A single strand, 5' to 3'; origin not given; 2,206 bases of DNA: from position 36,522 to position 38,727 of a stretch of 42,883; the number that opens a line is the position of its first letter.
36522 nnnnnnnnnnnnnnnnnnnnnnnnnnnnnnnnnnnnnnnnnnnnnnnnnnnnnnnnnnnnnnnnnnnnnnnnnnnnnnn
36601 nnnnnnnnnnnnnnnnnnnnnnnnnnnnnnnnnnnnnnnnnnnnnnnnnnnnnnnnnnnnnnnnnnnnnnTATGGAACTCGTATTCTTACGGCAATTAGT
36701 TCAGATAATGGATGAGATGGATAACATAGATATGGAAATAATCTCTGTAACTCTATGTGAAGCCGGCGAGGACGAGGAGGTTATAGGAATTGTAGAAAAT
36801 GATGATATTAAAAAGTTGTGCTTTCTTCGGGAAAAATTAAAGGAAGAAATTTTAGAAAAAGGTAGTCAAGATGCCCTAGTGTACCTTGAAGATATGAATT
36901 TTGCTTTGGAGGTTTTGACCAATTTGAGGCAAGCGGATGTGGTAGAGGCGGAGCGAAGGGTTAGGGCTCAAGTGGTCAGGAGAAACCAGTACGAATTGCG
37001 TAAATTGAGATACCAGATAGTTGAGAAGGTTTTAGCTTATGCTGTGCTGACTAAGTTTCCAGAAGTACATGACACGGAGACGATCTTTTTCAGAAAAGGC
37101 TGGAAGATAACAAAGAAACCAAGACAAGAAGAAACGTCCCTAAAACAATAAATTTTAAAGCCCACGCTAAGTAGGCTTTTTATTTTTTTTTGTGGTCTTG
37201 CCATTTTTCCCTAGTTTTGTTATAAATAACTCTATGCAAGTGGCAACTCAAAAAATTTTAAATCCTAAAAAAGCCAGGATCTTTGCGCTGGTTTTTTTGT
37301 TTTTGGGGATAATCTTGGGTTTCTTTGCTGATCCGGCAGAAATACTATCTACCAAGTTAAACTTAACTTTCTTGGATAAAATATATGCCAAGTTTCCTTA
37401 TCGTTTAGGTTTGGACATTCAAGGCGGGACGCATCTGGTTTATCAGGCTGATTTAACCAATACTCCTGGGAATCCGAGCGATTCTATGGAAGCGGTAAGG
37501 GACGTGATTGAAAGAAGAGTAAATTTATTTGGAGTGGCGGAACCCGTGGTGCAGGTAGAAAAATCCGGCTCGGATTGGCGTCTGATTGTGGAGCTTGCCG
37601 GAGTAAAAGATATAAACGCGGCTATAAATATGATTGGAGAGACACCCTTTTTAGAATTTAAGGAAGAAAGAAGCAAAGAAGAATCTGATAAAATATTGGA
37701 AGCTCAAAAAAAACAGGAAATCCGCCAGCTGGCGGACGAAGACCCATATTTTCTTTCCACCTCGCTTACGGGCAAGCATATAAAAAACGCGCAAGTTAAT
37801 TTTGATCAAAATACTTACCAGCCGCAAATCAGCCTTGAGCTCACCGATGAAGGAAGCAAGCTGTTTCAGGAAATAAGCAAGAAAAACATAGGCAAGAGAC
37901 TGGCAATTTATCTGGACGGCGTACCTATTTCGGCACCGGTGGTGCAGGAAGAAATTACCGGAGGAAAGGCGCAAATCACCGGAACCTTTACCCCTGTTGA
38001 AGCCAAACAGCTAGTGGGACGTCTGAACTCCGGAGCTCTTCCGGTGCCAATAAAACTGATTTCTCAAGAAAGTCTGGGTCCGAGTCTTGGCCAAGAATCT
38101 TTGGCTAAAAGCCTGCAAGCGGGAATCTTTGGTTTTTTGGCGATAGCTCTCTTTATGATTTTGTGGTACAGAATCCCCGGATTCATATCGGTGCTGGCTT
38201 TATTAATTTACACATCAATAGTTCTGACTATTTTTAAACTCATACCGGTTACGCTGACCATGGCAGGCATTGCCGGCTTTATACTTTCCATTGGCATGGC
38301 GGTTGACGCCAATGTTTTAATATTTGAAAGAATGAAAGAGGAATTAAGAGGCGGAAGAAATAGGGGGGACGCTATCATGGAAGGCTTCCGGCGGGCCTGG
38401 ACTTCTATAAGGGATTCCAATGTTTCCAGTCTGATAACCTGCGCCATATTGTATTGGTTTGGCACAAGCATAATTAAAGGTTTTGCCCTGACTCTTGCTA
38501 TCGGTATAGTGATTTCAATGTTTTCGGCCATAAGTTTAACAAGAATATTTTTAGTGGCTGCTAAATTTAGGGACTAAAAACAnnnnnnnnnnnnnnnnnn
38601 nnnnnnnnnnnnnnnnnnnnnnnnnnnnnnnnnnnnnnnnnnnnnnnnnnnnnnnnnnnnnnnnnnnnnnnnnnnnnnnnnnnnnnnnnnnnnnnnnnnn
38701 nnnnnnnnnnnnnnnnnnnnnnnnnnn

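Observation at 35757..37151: Self-contained three-gene operon of proteins with no recognisable domains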

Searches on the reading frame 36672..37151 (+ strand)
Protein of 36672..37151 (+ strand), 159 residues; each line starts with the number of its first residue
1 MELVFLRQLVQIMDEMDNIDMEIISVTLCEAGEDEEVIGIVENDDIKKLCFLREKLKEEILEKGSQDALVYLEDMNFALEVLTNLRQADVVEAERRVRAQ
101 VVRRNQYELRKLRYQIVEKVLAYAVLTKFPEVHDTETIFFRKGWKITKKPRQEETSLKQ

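Call 5: search_protein_families(library=pfam, proteins=[window:36672-37151:+], max_evalue=1)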
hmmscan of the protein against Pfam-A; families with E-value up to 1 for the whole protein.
window:36672-37151:+ (159 aa): 0 families

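Call 7: search_protein_families(library=phrogs, proteins=[window:36672-37151:+], max_evalue=1)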
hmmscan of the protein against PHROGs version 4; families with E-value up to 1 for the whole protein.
window:36672-37151:+ (159 aa): 0 families

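Call 8: search_protein_families(library=padloc, proteins=[window:36672-37151:+], max_evalue=1)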
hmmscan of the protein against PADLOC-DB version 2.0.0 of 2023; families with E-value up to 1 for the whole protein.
window:36672-37151:+ (159 aa): 0 families

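Call 9: search_protein_families(library=ncbifam, proteins=[window:36672-37151:+], max_evalue=1)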
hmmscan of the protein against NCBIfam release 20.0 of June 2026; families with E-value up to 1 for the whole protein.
window:36672-37151:+ (159 aa): 0 families

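Call 12: find_homologous_proteins(query=window:36672-37151:+, max_evalue=0.01)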
Query window:36672-37151:+ (159 aa): 5 proteins with E <= 0.01 among 31 candidates.
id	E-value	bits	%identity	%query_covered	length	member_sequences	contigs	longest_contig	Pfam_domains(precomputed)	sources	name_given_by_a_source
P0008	8.5e-94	329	100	100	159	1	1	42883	-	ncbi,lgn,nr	ncbi:MAG: hypothetical protein Q8R29_03155 [bacterium]|nr:hypothetical protein [bacterium]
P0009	9.3e-78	277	90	85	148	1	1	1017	-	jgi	jgi:hypothetical protein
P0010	3.4e-51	191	62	96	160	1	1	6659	-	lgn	-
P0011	6.0e-47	177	58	96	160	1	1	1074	-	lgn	-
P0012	2.2e-44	169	58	96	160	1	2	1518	-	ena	-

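Call 18: find_encoding_contigs(protein=P0012, flank=5000)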
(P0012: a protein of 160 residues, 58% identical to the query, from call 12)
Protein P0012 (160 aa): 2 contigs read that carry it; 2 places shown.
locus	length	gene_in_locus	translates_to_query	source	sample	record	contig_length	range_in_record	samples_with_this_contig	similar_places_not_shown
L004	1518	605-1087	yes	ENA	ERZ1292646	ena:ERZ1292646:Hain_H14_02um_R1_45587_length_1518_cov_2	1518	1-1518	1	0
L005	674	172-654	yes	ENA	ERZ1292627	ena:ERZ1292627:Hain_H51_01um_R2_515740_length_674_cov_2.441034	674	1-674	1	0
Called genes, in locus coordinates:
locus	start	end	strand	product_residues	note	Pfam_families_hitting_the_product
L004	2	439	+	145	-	?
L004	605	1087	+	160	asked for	-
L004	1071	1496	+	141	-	-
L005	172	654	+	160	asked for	-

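Call 19: find_encoding_contigs(protein=P0011, flank=5000)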
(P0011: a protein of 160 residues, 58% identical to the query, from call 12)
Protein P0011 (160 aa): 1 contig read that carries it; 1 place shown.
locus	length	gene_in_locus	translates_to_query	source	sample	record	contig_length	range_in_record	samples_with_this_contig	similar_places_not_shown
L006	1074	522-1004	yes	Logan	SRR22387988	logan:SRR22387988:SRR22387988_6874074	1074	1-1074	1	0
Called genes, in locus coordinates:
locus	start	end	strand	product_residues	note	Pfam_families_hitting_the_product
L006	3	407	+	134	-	?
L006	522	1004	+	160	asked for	-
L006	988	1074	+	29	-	?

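Call 29: search_solved_structures(query=A1, max_evalue=10, show_alignments=2)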
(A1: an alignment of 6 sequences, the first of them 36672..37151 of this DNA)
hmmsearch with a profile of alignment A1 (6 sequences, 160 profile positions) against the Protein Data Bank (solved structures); distinct sequences matched with E-value up to 10: 1.
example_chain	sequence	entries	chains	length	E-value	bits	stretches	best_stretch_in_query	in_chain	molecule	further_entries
8kgf_A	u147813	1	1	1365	0.41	13.7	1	42-133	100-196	CRISPR-associated endonuclease Cas12a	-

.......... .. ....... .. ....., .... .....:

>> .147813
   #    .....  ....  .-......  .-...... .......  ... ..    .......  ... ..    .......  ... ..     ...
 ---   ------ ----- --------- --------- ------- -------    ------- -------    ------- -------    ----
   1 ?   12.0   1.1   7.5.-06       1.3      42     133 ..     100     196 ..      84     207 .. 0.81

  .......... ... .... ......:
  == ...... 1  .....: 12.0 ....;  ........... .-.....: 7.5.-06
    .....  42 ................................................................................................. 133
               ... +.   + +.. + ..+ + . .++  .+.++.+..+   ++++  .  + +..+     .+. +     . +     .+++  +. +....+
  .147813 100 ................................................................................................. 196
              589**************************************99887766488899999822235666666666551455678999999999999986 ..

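Call 42: find_related_loci(query=A1, collection=genome_contigs, flank=8000)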
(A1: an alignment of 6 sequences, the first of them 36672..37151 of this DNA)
Query A1 (159 aa) in genome_contigs; peptide patterns used: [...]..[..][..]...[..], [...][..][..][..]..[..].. (x = any residue, [..] = any of these).
133 stretches matched a pattern, but none encodes a relative of the query by tblastn (E <= 1e-3).

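Call 43: predict_structure(alignment_id=A4)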
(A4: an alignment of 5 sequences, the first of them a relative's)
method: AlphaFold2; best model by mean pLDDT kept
length: 159 residues; sequences in the alignment: 5
mean_pLDDT: 49.2   pTM: 0.36
mean pLDDT of the five models: 49.2, 45.3, 44.0, 41.4, 40.4
residues with pLDDT >= 90: 0; 70-90: 11; 50-70: 61; < 50: 87
segments of 3 or more residues with pLDDT < 50: 1-28, 64-69, 74-116, 152-159
pLDDT, mean of each block of 10 residues (from residue 1): 35 37 42 73 56 53 50 46 39 37 43 50 59 63 65 38
secondary structure, 60 per line:
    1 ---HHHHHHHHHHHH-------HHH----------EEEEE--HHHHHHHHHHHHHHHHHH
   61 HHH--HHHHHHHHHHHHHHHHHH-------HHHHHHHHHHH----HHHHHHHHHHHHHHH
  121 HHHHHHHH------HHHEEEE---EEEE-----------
elements in order: H4-15 E36-40 H43-63 H66-83 H91-101 H106-128 E138-141 E145-148
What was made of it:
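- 36672..37151 (+): g3, 159 aa, with an acidic N-half and a basic C-half. Conserved motifs are EEVxG..DDIKKL, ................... and FRKGWK. The AlphaFold2 model is poor, pLDDT 49 (call 43).
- Tried and rejected: g3 structure: the model was too poor (pLDDT 49) for a fold search (call 43).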

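Call 46: find_related_loci(query=A1, collection=metagenome_contigs, flank=10000)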
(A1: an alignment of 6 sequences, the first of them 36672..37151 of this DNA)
Query A1 (159 aa) in metagenome_contigs; peptide patterns used: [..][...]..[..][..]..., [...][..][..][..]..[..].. (x = any residue, [..] = any of these).
153 stretches matched a pattern, but none encodes a relative of the query by tblastn (E <= 1e-3).

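Call 47: find_related_loci(query=A1, collection=viral_contigs, flank=10000)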
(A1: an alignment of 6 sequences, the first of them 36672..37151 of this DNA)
Query A1 (159 aa) in viral_contigs; peptide patterns used: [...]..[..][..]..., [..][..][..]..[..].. (x = any residue, [..] = any of these).
55 stretches matched a pattern, but none encodes a relative of the query by tblastn (E <= 1e-3).
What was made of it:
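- On Phage or plasmid gene: Viral contigs gave none (call 47).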

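Call 72: search_protein_representatives(alignment_id=A4)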
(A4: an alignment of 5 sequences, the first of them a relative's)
Query: 5 sequences, 160 profile positions. Proteins with E-value up to 0.001 (for the whole library): 4; up to 1e-10: 2; up to 1e-30: 2. The best 4 are listed.
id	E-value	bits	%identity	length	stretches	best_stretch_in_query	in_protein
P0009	1.8e-78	278.3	-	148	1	12-159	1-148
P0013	2.5e-39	151.0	-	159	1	1-160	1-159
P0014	5.8e-04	36.1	-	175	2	3-64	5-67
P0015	7.5e-04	35.7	-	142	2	11-73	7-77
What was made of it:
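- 36672..37151 (+): Only 4 hits among 1.84 billion representatives (call 72).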

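Call 74: find_encoding_contigs(protein=P0014, flank=8000)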
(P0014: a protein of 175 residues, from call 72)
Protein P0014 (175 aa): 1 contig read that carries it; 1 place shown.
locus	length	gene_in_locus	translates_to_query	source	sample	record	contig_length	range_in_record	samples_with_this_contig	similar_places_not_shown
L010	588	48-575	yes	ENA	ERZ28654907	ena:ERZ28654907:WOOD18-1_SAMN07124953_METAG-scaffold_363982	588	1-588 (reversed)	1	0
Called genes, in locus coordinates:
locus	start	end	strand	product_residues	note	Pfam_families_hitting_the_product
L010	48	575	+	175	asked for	-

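Call 75: find_encoding_contigs(protein=P0015, flank=8000)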
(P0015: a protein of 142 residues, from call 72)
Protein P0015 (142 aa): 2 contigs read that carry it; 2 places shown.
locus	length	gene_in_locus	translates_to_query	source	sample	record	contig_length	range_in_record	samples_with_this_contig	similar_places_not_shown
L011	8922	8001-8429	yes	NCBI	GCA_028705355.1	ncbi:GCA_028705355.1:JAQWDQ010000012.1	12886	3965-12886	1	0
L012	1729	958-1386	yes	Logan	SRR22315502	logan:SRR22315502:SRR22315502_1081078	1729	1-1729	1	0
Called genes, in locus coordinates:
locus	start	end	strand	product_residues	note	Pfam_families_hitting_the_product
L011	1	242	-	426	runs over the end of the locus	PF00270:DEAD, PF04851:ResIII, PF00271:Helicase_C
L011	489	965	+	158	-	PF03073:TspO_MBR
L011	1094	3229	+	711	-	PF13439:Glyco_transf_4 (weak), PF00534:Glycos_transf_1, PF13692:Glyco_trans_1_4, PF20706:GT4-conflict (weak), PF00535:Glycos_transf_2, PF10111:Glyco_tranf_2_2, PF13641:Glyco_tranf_2_3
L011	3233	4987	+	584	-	PF00535:Glycos_transf_2, PF00685:Sulfotransfer_1, PF13469:Sulfotransfer_3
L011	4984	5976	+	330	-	PF00535:Glycos_transf_2, PF10111:Glyco_tranf_2_2, PF13641:Glyco_tranf_2_3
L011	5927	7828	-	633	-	-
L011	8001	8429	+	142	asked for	-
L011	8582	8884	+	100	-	-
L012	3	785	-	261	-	?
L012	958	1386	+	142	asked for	-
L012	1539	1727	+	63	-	?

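Call 82: search_dna_similar(query=window:36672-37151:+, collection=phages, mode=protein, max_evalue=1, max_rows=8)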
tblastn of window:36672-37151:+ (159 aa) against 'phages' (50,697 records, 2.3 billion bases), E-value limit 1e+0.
No match.

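Call 85: search_dna_similar(query=window:36672-37151:+, collection=plasmids, mode=protein, max_evalue=1, max_rows=8)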
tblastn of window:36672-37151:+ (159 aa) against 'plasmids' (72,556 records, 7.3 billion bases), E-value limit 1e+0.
No match.

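Call 89: search_solved_structures(query=A6, max_evalue=10, show_alignments=1)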
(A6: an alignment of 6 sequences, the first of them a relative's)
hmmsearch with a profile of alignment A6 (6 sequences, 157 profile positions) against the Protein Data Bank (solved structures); distinct sequences matched with E-value up to 10: 11.
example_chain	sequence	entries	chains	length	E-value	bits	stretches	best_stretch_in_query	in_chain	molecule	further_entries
3kpb_A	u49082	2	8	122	0.053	16.8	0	13-47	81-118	Uncharacterized protein MJ0100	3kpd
3kpc_A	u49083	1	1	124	0.056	16.7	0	13-47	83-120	Uncharacterized protein MJ0100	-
3t5q_A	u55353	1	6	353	0.3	14.3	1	45-99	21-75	Nucleoprotein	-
3t5n_A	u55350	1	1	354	0.32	14.2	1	45-98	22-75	Nucleoprotein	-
4v03_A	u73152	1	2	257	0.42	13.8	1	18-73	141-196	SITE-DETERMINING PROTEIN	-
4v02_A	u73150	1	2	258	0.43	13.8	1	18-73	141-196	SITE-DETERMINING PROTEIN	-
3r3l_A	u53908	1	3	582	0.47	13.7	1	46-102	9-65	Nucleoprotein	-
2od5_A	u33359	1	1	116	0.8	12.9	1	36-137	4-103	hypothetical protein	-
3mwp_A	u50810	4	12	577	1.2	12.4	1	46-99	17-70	Nucleoprotein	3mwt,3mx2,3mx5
8kgf_A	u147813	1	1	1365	2.9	11.1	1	40-135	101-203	CRISPR-associated endonuclease Cas12a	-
6vy1_A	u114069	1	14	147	7.5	9.8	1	10-86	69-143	Prefoldin subunit alpha 2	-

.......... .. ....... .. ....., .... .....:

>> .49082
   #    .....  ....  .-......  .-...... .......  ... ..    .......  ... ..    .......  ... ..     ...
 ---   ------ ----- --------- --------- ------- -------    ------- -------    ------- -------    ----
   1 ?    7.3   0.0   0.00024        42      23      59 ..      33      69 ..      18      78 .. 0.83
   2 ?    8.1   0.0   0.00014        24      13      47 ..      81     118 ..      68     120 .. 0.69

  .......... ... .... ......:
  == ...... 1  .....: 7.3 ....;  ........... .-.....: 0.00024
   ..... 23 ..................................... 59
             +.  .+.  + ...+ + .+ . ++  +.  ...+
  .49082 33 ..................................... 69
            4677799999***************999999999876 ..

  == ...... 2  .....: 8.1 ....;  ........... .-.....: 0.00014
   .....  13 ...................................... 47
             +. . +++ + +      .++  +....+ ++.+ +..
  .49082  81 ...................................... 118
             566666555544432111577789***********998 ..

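Call 90: search_protein_families(library=pfam, proteins=[P0014, P0015, L011:8582-8884:+, P0013], max_evalue=1)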
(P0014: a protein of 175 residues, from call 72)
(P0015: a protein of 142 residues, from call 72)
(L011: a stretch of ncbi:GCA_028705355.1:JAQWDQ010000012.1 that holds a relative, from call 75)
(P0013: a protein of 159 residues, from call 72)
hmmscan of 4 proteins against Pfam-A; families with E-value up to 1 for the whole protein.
P0014 (175 aa): 2 families
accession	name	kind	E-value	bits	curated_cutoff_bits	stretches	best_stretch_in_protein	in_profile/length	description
PF06384.16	ICAT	-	0.076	13.9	25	1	78-100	25-46/78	Beta-catenin-interacting protein ICAT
PF18151.6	DUF5601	-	0.17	12.4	23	1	7-33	23-49/65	Domain of unknown function (DUF5601)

P0015 (142 aa): 0 families

L011:8582-8884:+ (100 aa): 0 families

P0013 (159 aa): 0 families

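Call 93: list_cluster_members(proteins=[P0015, P0014, P0001, P0003, P0008])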
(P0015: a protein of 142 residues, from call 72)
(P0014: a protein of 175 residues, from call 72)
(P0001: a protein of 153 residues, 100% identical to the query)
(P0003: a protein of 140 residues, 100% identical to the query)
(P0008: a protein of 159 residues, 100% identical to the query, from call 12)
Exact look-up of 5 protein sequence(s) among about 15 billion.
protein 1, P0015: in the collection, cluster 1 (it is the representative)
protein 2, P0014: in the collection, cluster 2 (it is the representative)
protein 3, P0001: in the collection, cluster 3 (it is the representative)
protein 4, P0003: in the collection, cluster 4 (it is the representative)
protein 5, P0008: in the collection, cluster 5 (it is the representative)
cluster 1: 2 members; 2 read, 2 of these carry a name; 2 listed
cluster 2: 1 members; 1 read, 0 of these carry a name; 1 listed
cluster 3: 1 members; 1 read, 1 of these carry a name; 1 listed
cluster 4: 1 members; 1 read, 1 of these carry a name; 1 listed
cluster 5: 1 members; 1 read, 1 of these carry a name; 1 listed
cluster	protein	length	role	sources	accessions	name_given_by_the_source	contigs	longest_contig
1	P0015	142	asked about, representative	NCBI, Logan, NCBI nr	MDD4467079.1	MAG: hypothetical protein PHQ08_01360 [Candidatus Pacebacteria bacterium] | hypothetical protein [Candidatus Paceibacterota bacterium]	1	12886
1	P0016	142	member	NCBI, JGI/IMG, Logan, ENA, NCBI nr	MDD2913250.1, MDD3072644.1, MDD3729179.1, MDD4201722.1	MAG: hypothetical protein PHH17_01970 [Candidatus Pacebacteria bacterium] | hypothetical protein [Candidatus Paceibacterota bacterium]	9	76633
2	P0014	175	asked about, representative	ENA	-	-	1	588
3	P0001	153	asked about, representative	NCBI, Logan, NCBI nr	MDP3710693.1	MAG: hypothetical protein Q8R29_03145 [bacterium] | hypothetical protein [bacterium]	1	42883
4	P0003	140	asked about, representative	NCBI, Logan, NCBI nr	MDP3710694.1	MAG: hypothetical protein Q8R29_03150 [bacterium] | hypothetical protein [bacterium]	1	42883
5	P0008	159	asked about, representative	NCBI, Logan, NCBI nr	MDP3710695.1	MAG: hypothetical protein Q8R29_03155 [bacterium] | hypothetical protein [bacterium]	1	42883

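Call 95: find_encoding_contigs(protein=P0016, flank=4000, max_places=3)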
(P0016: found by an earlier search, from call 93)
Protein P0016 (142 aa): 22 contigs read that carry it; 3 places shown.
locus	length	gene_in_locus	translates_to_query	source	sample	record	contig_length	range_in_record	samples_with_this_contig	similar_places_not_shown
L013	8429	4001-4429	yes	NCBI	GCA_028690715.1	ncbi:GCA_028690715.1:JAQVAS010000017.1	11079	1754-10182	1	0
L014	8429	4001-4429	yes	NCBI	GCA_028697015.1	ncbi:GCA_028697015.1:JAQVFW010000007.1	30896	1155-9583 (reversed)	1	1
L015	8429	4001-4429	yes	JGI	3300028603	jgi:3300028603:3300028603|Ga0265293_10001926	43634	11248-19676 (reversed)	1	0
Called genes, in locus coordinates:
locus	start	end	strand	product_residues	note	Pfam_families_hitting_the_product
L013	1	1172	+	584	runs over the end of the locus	PF00535:Glycos_transf_2, PF00685:Sulfotransfer_1, PF13469:Sulfotransfer_3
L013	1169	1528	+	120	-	PF00535:Glycos_transf_2, PF10111:Glyco_tranf_2_2, PF13641:Glyco_tranf_2_3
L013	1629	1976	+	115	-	-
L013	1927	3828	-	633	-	-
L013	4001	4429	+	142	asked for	-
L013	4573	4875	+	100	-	-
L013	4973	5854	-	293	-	PF13354:Beta-lactamase2, PF00768:Peptidase_S11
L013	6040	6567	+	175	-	PF03358:FMN_red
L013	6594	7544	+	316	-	PF18920:DUF5671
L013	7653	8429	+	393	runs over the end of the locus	-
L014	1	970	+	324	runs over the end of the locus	PF00535:Glycos_transf_2, PF10111:Glyco_tranf_2_2, PF13641:Glyco_tranf_2_3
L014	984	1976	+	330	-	PF00535:Glycos_transf_2, PF10111:Glyco_tranf_2_2, PF13641:Glyco_tranf_2_3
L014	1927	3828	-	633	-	-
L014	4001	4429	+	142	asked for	-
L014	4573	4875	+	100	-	-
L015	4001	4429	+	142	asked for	-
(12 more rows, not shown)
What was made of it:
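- The remote g3 homologue is solitary (call 95).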

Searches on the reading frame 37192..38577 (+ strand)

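Call 5: search_protein_families(library=pfam, proteins=[window:37192-38577:+], max_evalue=1)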
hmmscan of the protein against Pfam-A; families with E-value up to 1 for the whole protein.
window:37192-38577:+ (461 aa): 7 families
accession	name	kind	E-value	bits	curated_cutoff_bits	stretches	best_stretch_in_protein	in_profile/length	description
PF22599.2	SecDF_P1_head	-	3.5e-32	111.1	27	1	183-285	10-114/114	SecDF, P1 head subdomain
PF21760.3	SecD_1st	-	5.4e-16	58.2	27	1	99-159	1-58/60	Protein translocase subunit SecDF, P1 domain, N-terminal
PF02355.23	SecD_SecF_C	-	2.3e-14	53.7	20.5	1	287-451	13-180/189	Protein export membrane protein SecD/SecF, C-terminal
PF03176.21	MMPL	-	8.1e-10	38.6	20.5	1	335-450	179-295/333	MMPL family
PF07549.19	Sec_GG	-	0.0022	17.9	20.3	1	71-87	9-25/28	SecD/SecF GG Motif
PF00873.25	ACR_tran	-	0.0042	15.3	28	1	331-450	359-482/1021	AcrB/AcrD/AcrF family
PF12349.14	Sterol-sensing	-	0.47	10.8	22.3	1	331-447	13-126/153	Sterol-sensing domain of SREBP cleavage-activation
